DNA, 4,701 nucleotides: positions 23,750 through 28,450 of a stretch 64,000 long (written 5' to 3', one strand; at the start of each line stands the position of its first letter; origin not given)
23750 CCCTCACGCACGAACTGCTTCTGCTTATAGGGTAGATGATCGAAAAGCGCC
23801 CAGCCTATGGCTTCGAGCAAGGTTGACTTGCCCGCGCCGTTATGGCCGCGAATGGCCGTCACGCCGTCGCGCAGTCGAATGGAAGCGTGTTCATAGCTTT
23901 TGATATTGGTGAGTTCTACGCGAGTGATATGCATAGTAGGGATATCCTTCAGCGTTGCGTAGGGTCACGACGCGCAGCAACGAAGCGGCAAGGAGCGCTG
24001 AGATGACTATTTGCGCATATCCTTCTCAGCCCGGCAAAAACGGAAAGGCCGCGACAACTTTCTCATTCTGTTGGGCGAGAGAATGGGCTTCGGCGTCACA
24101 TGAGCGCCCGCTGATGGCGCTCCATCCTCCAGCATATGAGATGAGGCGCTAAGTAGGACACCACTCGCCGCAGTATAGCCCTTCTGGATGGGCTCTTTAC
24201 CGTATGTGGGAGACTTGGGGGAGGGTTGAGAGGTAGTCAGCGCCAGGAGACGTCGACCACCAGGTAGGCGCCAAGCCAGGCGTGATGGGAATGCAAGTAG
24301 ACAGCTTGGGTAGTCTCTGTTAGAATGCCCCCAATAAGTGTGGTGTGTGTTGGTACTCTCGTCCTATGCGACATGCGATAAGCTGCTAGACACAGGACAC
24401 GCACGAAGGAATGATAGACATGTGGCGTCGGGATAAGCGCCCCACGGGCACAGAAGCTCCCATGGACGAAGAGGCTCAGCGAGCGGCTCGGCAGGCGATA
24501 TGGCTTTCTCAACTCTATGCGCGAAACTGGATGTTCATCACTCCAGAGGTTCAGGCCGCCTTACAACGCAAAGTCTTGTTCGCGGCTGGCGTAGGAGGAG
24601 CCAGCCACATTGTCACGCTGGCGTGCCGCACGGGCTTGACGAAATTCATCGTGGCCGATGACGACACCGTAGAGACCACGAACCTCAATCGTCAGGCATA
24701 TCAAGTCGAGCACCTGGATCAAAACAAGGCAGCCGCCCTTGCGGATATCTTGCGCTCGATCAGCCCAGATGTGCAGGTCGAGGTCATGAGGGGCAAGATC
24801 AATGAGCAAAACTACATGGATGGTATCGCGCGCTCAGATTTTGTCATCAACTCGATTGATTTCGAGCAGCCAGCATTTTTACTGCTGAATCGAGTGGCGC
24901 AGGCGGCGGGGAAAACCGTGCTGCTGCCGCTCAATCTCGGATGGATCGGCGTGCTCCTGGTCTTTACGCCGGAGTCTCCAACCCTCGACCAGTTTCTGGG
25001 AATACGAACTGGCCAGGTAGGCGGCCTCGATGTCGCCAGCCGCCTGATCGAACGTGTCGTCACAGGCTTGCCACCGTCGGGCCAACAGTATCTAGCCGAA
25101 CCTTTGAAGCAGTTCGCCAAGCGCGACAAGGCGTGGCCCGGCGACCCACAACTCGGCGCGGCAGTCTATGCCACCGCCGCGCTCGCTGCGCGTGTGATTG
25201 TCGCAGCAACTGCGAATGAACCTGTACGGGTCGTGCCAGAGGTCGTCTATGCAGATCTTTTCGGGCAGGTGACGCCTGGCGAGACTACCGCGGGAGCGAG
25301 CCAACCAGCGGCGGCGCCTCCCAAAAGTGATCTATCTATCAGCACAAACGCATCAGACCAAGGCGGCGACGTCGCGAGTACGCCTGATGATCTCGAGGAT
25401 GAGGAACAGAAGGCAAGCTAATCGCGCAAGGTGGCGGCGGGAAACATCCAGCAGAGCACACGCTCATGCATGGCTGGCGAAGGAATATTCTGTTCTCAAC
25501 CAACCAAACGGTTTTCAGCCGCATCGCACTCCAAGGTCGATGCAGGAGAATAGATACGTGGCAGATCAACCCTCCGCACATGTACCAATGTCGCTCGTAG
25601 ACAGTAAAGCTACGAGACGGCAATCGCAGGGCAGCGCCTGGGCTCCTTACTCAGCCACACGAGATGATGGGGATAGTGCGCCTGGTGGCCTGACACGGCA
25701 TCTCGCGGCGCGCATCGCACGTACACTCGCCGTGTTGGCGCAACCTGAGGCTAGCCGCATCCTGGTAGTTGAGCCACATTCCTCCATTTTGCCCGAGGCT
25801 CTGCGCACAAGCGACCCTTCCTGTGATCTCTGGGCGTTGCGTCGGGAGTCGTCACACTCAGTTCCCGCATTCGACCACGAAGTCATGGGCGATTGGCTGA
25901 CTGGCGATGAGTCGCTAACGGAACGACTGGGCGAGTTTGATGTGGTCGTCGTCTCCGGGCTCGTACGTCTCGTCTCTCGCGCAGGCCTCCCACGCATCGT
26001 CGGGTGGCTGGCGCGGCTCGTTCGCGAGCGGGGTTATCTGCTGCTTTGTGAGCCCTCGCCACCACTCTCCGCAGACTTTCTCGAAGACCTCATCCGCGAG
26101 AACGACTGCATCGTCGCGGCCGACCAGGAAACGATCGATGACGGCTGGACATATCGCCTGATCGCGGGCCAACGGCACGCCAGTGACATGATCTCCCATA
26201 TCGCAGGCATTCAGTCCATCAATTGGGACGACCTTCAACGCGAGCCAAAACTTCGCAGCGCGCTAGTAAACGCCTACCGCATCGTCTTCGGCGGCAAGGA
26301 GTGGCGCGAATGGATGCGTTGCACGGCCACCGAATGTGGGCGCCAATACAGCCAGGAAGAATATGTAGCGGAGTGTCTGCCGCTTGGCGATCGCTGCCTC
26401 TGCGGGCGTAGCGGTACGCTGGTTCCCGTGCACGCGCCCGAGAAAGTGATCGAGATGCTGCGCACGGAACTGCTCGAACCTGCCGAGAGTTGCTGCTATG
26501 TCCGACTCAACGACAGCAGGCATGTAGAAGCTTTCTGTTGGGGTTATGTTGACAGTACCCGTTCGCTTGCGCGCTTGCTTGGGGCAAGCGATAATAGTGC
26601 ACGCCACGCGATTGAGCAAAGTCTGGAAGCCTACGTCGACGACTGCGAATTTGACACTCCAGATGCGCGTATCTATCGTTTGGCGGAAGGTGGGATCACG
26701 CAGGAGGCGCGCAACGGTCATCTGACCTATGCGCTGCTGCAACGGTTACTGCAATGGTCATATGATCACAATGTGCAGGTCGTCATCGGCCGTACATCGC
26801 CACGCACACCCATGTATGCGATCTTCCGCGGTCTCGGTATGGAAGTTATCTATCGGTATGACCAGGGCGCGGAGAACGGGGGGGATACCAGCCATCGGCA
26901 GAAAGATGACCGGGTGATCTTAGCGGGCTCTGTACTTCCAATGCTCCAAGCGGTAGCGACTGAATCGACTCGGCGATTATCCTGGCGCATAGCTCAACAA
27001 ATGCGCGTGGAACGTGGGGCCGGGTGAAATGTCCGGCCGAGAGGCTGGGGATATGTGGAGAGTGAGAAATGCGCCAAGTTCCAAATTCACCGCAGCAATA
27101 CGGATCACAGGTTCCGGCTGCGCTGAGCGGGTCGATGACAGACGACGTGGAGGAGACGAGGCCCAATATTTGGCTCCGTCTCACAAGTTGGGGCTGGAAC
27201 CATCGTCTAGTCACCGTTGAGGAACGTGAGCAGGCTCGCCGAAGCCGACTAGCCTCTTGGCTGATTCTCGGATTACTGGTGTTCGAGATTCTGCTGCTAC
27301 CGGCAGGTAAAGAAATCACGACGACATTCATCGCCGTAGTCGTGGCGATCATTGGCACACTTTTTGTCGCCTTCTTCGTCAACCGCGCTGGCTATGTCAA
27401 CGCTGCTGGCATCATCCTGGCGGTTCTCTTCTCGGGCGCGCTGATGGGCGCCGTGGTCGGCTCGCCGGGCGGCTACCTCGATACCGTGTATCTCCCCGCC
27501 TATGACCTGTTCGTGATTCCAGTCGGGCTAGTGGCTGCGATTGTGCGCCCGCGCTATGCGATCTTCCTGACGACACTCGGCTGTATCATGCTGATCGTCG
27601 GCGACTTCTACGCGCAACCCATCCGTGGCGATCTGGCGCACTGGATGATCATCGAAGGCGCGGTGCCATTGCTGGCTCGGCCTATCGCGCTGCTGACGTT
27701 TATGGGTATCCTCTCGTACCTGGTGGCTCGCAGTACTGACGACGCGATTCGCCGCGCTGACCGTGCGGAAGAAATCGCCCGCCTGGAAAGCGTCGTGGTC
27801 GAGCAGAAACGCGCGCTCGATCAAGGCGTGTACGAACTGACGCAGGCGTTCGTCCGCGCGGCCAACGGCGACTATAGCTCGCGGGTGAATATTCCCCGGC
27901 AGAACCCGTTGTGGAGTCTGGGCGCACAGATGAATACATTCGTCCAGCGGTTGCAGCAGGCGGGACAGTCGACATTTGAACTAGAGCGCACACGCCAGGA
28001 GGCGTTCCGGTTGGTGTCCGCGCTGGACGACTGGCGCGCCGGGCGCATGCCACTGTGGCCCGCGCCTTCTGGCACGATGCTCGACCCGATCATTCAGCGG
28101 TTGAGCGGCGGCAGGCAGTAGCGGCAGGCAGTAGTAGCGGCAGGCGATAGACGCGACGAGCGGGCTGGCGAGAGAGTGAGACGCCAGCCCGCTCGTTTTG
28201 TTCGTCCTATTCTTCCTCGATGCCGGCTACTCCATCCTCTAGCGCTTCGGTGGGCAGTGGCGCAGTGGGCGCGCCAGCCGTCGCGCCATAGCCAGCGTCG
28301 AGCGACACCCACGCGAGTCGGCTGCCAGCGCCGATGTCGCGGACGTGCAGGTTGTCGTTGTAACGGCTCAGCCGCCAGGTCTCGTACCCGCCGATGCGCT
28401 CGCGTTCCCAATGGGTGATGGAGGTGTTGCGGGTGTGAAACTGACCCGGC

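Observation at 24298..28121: AT-rich three-gene operon: a one-cysteine E1/ThiF-like adenylyltransferase, a degenerate-MTase / Cys-cluster / GNAT-like fusion and a HAMP-like membrane protein, with no known E1 partner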

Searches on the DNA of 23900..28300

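Call 94: search_rna_families(source=window, start=23900, end=28300, threshold=evalue, max_evalue=1)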
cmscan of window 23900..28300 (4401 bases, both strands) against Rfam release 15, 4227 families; matches with E-value up to 1: 1.
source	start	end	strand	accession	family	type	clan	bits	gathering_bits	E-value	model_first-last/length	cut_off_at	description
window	27213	27244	+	RF01273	sR34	Gene; snRNA; snoRNA; CD-box;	-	23.8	40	0.26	1-54/54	no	Small nucleolar RNA sR34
